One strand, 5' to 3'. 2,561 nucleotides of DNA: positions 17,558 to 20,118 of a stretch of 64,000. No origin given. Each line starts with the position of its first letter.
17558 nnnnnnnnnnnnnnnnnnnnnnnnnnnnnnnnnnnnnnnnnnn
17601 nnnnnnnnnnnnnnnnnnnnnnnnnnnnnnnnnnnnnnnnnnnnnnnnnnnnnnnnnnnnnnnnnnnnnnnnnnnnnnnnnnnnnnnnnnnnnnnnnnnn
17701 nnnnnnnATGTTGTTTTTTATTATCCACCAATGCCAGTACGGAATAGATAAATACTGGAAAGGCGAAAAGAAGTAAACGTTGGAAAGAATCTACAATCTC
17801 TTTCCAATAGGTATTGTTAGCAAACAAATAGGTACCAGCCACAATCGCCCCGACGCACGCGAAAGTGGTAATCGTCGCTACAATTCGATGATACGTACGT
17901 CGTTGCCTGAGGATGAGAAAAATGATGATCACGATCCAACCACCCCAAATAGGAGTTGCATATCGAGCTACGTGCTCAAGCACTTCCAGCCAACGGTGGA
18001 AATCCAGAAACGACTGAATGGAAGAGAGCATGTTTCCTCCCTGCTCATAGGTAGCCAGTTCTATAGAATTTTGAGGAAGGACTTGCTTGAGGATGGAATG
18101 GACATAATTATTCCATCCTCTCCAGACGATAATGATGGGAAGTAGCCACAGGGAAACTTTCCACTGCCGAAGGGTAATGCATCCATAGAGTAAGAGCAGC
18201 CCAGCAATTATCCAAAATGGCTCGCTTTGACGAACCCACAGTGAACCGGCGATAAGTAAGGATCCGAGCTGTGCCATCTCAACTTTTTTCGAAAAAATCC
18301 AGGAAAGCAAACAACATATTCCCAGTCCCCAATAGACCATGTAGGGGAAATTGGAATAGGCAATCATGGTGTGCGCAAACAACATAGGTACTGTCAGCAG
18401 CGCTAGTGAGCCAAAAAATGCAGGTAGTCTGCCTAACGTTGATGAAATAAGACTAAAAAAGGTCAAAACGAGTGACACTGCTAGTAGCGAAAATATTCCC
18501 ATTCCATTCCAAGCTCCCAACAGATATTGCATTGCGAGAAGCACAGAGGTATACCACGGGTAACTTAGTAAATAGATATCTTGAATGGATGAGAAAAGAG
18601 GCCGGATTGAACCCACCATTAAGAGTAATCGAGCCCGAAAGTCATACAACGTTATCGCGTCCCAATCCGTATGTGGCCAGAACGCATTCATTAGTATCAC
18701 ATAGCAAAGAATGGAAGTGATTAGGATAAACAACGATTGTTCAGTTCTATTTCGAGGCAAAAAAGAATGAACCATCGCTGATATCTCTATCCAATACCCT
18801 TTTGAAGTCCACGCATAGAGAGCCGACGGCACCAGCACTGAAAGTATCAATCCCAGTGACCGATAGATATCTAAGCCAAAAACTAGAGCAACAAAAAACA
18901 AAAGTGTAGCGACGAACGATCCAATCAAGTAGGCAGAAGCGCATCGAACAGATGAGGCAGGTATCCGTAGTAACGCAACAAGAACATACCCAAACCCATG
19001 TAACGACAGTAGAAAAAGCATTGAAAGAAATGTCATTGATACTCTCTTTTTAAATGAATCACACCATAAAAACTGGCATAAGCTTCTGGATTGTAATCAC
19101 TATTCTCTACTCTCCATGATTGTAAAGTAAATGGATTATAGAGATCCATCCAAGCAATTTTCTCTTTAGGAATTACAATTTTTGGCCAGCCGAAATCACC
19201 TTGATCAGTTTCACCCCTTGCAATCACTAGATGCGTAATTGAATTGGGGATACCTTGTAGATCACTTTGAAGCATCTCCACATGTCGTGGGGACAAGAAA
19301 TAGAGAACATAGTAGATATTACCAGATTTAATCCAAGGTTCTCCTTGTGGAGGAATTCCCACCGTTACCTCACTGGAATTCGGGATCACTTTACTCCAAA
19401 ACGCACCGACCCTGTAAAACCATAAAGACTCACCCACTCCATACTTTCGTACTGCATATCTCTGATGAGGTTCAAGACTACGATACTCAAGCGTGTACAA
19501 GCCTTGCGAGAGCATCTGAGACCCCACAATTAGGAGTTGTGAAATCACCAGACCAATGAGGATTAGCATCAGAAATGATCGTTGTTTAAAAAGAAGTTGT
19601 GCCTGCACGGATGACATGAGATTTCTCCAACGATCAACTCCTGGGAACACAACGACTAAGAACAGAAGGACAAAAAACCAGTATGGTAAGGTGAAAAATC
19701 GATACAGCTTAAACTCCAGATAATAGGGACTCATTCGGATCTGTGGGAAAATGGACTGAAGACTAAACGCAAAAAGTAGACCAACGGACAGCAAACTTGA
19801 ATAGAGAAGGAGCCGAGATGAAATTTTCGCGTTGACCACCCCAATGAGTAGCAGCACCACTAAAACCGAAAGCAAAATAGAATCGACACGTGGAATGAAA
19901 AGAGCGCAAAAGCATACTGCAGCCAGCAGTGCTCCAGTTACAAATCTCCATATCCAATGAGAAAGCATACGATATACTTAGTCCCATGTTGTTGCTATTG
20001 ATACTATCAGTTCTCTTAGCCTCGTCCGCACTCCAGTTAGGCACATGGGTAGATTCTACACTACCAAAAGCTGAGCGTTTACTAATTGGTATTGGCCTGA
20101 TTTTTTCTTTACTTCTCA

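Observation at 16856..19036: GT-C-like membrane domain fused to a zinc-ribbon SAM methyltransferase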

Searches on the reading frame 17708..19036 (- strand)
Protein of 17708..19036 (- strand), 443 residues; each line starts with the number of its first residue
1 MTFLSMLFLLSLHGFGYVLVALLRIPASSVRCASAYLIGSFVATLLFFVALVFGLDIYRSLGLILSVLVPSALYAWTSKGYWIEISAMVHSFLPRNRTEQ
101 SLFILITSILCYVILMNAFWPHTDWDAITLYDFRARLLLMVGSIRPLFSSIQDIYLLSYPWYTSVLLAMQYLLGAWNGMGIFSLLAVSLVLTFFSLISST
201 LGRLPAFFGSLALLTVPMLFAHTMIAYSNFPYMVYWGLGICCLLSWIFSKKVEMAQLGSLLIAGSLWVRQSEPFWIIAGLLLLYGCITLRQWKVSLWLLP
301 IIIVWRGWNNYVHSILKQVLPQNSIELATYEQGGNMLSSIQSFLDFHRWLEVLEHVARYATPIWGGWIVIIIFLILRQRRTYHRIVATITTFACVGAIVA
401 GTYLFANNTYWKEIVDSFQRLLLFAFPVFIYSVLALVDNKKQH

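Call 6: search_protein_families(library=pfam, proteins=[window:17708-19036:-], max_evalue=10)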
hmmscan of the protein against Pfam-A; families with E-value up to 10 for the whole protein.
seq(443 aa): 0 families

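Call 24: search_solved_structures(query=A2, max_evalue=10, show_alignments=2)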
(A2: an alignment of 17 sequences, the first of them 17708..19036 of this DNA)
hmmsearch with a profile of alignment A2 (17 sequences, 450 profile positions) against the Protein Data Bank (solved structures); distinct sequences matched with E-value up to 10: 2.
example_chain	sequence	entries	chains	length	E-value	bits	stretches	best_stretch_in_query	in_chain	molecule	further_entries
3dnj_A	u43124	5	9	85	1.1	11.8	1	371-424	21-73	ATP-dependent Clp protease adapter protein clpS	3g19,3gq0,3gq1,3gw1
3g1b_A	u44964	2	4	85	1.5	11.3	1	371-424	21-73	ATP-dependent Clp protease adapter protein clpS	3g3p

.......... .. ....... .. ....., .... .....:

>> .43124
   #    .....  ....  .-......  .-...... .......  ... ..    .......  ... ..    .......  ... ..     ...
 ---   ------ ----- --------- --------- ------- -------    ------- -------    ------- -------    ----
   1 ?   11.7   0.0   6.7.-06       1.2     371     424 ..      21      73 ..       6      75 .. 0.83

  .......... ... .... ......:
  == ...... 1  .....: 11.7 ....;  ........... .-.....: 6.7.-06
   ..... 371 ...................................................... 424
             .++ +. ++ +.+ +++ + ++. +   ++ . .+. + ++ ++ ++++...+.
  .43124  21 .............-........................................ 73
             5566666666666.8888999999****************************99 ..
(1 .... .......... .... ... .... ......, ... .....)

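Call 25: search_protein_families(library=pfam, alignment_id=A2, max_evalue=1)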
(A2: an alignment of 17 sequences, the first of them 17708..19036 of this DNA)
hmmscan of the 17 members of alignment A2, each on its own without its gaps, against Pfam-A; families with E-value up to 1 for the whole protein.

A. member 1, window:17708-19036:- (443 aa): 0 families

B. families by the number of members that match (of 17 scanned): 9 families
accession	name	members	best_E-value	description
PF13231.12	PMT_2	3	3.3e-05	Dolichyl-phosphate-mannose-protein mannosyltransferase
PF25258.1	DUF7859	1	0.011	Family of unknown function (DUF7859)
PF09624.15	DUF2393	1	0.14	Protein of unknown function (DUF2393)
PF05756.17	S-antigen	1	0.14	S-antigen protein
PF04971.17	Phage_holin_2_1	1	0.14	Bacteriophage P21 holin S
PF06502.16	Equine_IAV_S2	1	0.2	Equine infectious anaemia virus S2 protein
PF06974.18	WS_DGAT_C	1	0.21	WS/DGAT C-terminal domain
PF20386.3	DUF6681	1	0.82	Family of unknown function (DUF6681)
PF09605.15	Trep_Strep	1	0.9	Hypothetical bacterial integral membrane protein (Trep_Strep)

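Call 28: find_related_loci(query=A2, collection=genome_contigs, flank=6000)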
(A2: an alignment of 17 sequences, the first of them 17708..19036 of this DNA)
Query A2 (443 aa) in genome_contigs; peptide patterns used: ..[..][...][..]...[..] (x = any residue, [..] = any of these).
42 stretches matched a pattern; 40 encode a relative of the query (tblastn E <= 1e-3); 40 distinct loci.
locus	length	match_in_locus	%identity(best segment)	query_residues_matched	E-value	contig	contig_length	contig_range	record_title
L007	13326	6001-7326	66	1-442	0e+0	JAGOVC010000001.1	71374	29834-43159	Candidatus Woesebacteria bacterium isolate Gw_Eff_bin_538 Gw_Eff_492_length_71374_cov_6.794588, whole genome shotgun seq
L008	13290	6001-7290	39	16-443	7e-93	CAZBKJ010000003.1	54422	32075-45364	MAG TPA_asm: uncultured Pseudomonadales bacterium isolate SRP286056_co1_272 genome assembly, contig: NODE_575_length_544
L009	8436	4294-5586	28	15-442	1e-38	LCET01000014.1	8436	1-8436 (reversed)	MAG: Candidatus Woesebacteria bacterium GW2011_GWC1_42_9 UV51_C0014, whole genome shotgun sequence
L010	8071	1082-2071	28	98-431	6e-35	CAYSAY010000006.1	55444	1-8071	MAG TPA_asm: uncultured Gammaproteobacteria bacterium isolate ERP113451_co1_283 genome assembly, contig: NODE_439_length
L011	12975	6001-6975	29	109-438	1e-34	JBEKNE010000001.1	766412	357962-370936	MAG: Candidatus Microgenomates bacterium isolate SPRUCE 40 SPRUCE_40_1, whole genome shotgun sequence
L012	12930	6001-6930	29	6-314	4e-33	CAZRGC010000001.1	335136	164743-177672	MAG TPA_asm: uncultured Gammaproteobacteria bacterium isolate SRP173033_co1_108 genome assembly, contig: NODE_18_length_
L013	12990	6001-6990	29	101-431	2e-32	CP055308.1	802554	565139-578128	MAG: Candidatus Woesebacteria bacterium isolate Ch104a chromosome, complete genome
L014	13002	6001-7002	30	86-424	2e-31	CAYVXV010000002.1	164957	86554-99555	MAG TPA_asm: uncultured Pseudomonadales bacterium isolate SRP193661_co2_36 genome assembly, contig: NODE_47_length_16495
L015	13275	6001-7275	26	15-431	2e-31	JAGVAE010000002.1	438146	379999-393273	MAG: Candidatus Woesebacteria bacterium isolate DeMMO6_57 c_000000045538, whole genome shotgun sequence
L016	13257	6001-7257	26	15-433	6e-31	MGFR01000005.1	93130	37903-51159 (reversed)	MAG: Candidatus Woesebacteria bacterium RBG_13_46_13 RBG_13_scaffold_25, whole genome shotgun sequence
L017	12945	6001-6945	29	117-442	1e-32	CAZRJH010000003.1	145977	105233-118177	MAG TPA_asm: uncultured Gammaproteobacteria bacterium isolate SRP342105_co1_321 genome assembly, contig: NODE_121_length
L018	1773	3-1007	30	108-442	4e-31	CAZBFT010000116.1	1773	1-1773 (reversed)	MAG TPA_asm: uncultured Pseudomonadales bacterium isolate SRP050083_co7_41 genome assembly, contig: NODE_119649_length_1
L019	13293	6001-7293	29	16-424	9e-31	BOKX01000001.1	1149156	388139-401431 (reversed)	Patescibacteria group bacterium BroJett032 DNA, sequence1, whole genome shotgun sequence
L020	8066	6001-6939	30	112-432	7e-33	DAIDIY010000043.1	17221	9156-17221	MAG TPA_asm: Candidatus Daviesbacteria bacterium isolate clean373 k141_473709, whole genome shotgun sequence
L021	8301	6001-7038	29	91-440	3e-30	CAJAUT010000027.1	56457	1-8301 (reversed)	uncultured bacterium isolate Loc080925-6m_bin-0061 genome assembly, contig: bin-0061:27/34, whole genome shotgun sequenc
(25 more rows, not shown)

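Call 30: predict_structure(alignment_id=A2)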
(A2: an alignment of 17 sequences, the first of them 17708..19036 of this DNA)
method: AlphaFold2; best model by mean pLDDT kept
length: 443 residues; sequences in the alignment: 17
mean_pLDDT: 87.2   pTM: 0.90
mean pLDDT of the five models: 87.2, 87.0, 85.8, 84.6, 84.0
residues with pLDDT >= 90: 236; 70-90: 172; 50-70: 28; < 50: 7
segments of 3 or more residues with pLDDT < 50: 439-443
pLDDT, mean of each block of 10 residues (from residue 1): 90 98 95 97 97 95 97 98 95 95 96 87 64 89 83 78 93 88 94 95 93 87 77 96 94 96 94 83 94 93 92 87 76 57 79 88 81 73 80 87 80 77 88 75 34
secondary structure, 60 per line:
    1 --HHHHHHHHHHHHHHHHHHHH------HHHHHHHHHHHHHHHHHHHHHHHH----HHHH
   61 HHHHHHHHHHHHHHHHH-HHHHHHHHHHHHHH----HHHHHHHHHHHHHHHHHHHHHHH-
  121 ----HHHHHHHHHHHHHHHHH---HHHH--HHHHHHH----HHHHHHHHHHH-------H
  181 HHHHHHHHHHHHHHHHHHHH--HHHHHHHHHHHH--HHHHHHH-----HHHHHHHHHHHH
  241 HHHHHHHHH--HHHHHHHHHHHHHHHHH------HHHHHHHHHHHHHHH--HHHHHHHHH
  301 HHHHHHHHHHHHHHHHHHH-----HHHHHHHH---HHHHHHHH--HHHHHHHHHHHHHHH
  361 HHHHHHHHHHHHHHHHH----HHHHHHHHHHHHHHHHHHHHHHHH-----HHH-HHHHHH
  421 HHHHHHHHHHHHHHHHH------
elements in order: H3-22 H29-52 H57-77 H79-92 H97-119 H125-141 H145-148 H151-157 H162-172 H180-200 H203-214 H217-223 H229-249 H252-268 H275-289 H292-319 H325-332 H336-343 H346-377 H382-405 H415-437
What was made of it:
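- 17708..19036 (-): Membrane half (residues 1-443): about 13 TM helices, a divergent PMT_2/ArnT-like GT-C protein. It is orthologous to stand-alone proteins of 443-453 aa. Call 30 (pLDDT 87, pTM 0.90).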

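Call 34: fold_search(model_id=the predicted structure, library=pdb)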
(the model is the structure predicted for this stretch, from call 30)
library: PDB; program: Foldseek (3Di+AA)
matches with E <= 10: 114; with E <= 0.001: 0
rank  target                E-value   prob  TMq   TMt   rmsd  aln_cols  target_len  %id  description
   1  9n9j_I                2.9e-01  0.90  0.35  0.24  17.2       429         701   10  Structure of a GRP94 folding intermediate engaged with a CCDC134- and FKBP11-bound secretory translocon (released 2025-11-19)
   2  8b6l_I                3.4e-01  0.92  0.37  0.26  15.8       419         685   11  Subtomogram average of the human Sec61-TRAP-OSTA-translocon (released 2022-12-07)
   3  5f15                  3.7e-01  0.99  0.49  0.41   6.3       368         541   14  Crystal Structure of ArnT from Cupriavidus metallidurans bound to Undecaprenyl phosphate (released 2016-02-17)
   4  7tpg_B                8.0e-01  0.08  0.13  0.14  22.5       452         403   12  Single-Particle Cryo-EM Structure of the WaaL O-antigen ligase in its ligand bound state (released 2022-04-06)
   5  9s6u_A                1.0e+00  0.72  0.39  0.33   9.4       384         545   13  Ternary cryo-EM structure of human ALG9 with Dol25-PP-GlcNAc2Man8, Dol25-P-Man and Fab (released 2026-03-18)
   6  9s6s_A                1.2e+00  0.69  0.40  0.34   9.6       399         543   13  Ternary cryo-EM structure of human ALG9 with Dol25-PP-GlcNAc2Man6, Dol25-P-Man and Fab (released 2026-03-18)
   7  5ze6_B                1.2e+00  0.06  0.11  0.14  19.4       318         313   12  CRYSTAL STRUCTURE OF OCTAPRENYL PYROPHOSPHATE SYNTHASE FROM ESCHERICHIA COLI WITH BPH-981 (released 2019-02-27)
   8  5lzr_B                1.4e+00  0.06  0.15  0.11  19.7       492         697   13  Crystal structure of Thermotoga maritima sodium pumping membrane integral pyrophosphatase in complex with tungstate an (released 2016-12-14)
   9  7lql                  1.6e+00  0.03  0.12  0.11  24.1       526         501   11  Crystal structure of the R375D mutant of LeuT (released 2021-05-19)
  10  4rxd_A                1.8e+00  0.03  0.11  0.12  22.1       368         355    9  T. Brucei Farnesyl Diphosphate Synthase Complexed with Risedronate (released 2015-04-15)
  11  3rmg_B                1.8e+00  0.03  0.09  0.13  23.4       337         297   10  Crystal structure of geranylgeranyl pyrophosphate synthase from bacteroides thetaiotaomicron (released 2011-05-11)
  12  3wak                  1.9e+00  0.33  0.34  0.19  17.2       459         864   13  Crystal structure of the Archaeoglobus fulgidus oligosaccharyltransferase (O29867_ARCFU) in the apo form (released 2013-10-30)
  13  3gi8_C                1.9e+00  0.03  0.11  0.11  19.2       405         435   12  Crystal Structure of ApcT K158A Transporter Bound to 7F11 Monoclonal Fab Fragment (released 2009-08-18)
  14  4jxn                  2.0e+00  0.08  0.15  0.20  19.8       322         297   11  CRYSTAL STRUCTURE OF POLYPRENYL SYNTHASE ISP_B (TARGET EFI-509198) FROM Roseobacter denitrificans (released 2013-05-01)
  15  3rmg_A                2.0e+00  0.05  0.12  0.15  21.2       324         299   12  Crystal structure of geranylgeranyl pyrophosphate synthase from bacteroides thetaiotaomicron (released 2011-05-11)
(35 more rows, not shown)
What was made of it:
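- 17708..19036 (-): Call 34 (ArnT 5f15 probability 0.99, TM 0.49; STT3, ALG9, EmbB, Pmt1/2).
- On GT-C glycosyltransferase superfamily (PMT_2/ArnT-like branch): In Foldseek against the PDB, all hits with probability above 0.3 are GT-C enzymes, and ArnT scores 0.99 with TM 0.49 (call 34).
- Closest known: ArnT / PMT_2-type GT-C glycosyltransferases. Same: Best structural match: probability 0.99, TM 0.49 over 368 columns (call 34).
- Tried and rejected: WaaL/Wzy-like and transporter folds were rejected for the membrane half (Foldseek probability 0.08 or less, call 34).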

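Call 47: search_protein_families(library=pfam, alignment_id=A3, max_evalue=0.01)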
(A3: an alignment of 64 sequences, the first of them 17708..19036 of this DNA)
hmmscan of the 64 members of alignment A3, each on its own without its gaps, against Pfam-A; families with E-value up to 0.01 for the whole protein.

A. member 1, window:17708-19036:- (443 aa): 0 families

B. families by the number of members that match (of 64 scanned): 4 families
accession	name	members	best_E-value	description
PF13231.12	PMT_2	32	3.2e-07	Dolichyl-phosphate-mannose-protein mannosyltransferase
PF09925.14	DUF2157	1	0.0029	Predicted membrane protein (DUF2157)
PF24709.1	DUF7670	1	0.0033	Domain of unknown function (DUF7670)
PF17431.7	YpmT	1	0.0076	Uncharacterized YmpT-like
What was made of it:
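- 17708..19036 (-): Call 47 (32 of 64 family members hit PMT_2).
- On GT-C glycosyltransferase superfamily (PMT_2/ArnT-like branch): However, 32 of 64 family members hit PMT_2, with a best E of 3.2e-7 (call 47), and no other family recurs.
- Closest known: ArnT / PMT_2-type GT-C glycosyltransferases. Same: Half of the family members hit PMT_2 (call 47).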

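Call 48: search_solved_structures(query=A3, max_evalue=10, show_alignments=3)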
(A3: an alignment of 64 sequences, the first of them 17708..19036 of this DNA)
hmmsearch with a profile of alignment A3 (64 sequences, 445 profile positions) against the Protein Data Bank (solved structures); distinct sequences matched with E-value up to 10: 0.
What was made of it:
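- Tried and rejected: Profiles of the membrane family against PDB sequences found nothing (calls 24, 48).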

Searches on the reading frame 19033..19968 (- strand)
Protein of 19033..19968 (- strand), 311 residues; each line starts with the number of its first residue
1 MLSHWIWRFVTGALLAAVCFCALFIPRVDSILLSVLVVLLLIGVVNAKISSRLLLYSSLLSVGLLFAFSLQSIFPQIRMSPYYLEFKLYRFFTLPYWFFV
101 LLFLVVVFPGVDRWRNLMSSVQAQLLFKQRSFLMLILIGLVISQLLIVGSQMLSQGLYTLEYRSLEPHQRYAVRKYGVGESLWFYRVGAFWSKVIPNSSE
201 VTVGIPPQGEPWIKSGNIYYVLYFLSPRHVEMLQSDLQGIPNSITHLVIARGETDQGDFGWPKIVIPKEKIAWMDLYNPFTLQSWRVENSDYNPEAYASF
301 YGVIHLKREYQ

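Call 3: search_protein_families(library=pfam, proteins=[window:19033-19968:-], max_evalue=0.01)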
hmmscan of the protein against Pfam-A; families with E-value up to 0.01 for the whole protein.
window:19033-19968:- (311 aa): 0 families

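Call 4: search_protein_families(library=ncbifam, proteins=[window:19033-19968:-], max_evalue=0.01)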
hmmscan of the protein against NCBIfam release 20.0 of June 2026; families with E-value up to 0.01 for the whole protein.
window:19033-19968:- (311 aa): 0 families

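Call 41: find_encoding_contigs(protein=window:19033-19968:-, flank=4000, max_places=6)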
Protein window:19033-19968:- (311 aa): 2 contigs read that carry it; 1 place shown.
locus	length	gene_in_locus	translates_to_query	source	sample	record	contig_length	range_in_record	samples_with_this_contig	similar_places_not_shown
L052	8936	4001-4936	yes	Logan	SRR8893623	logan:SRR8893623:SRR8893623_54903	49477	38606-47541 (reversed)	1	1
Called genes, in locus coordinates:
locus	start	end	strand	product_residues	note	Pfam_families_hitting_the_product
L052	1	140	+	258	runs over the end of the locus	PF00535:Glycos_transf_2, PF10111:Glyco_tranf_2_2, PF13641:Glyco_tranf_2_3 (weak)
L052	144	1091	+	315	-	PF01073:3Beta_HSD, PF01370:Epimerase, PF02719:Polysacc_synt_2 (faint), PF04321:RmlD_sub_bind (faint), PF16363:GDP_Man_Dehyd, PF13460:NAD_binding_10 (faint)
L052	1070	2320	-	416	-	PF13231:PMT_2 (weak)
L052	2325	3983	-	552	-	PF26626:DUF8201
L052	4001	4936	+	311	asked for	-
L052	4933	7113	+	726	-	PF13489:Methyltransf_23, PF07021:MetW, PF13847:Methyltransf_31, PF08241:Methyltransf_11, PF08242:Methyltransf_12, PF13649:Methyltransf_25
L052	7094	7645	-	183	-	PF25087:GMPPB_C (faint), PF00132:Hexapep, PF14602:Hexapep_2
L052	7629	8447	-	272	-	PF00535:Glycos_transf_2 (weak)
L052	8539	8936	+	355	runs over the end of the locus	PF13439:Glyco_transf_4 (weak), PF00534:Glycos_transf_1, PF13692:Glyco_trans_1_4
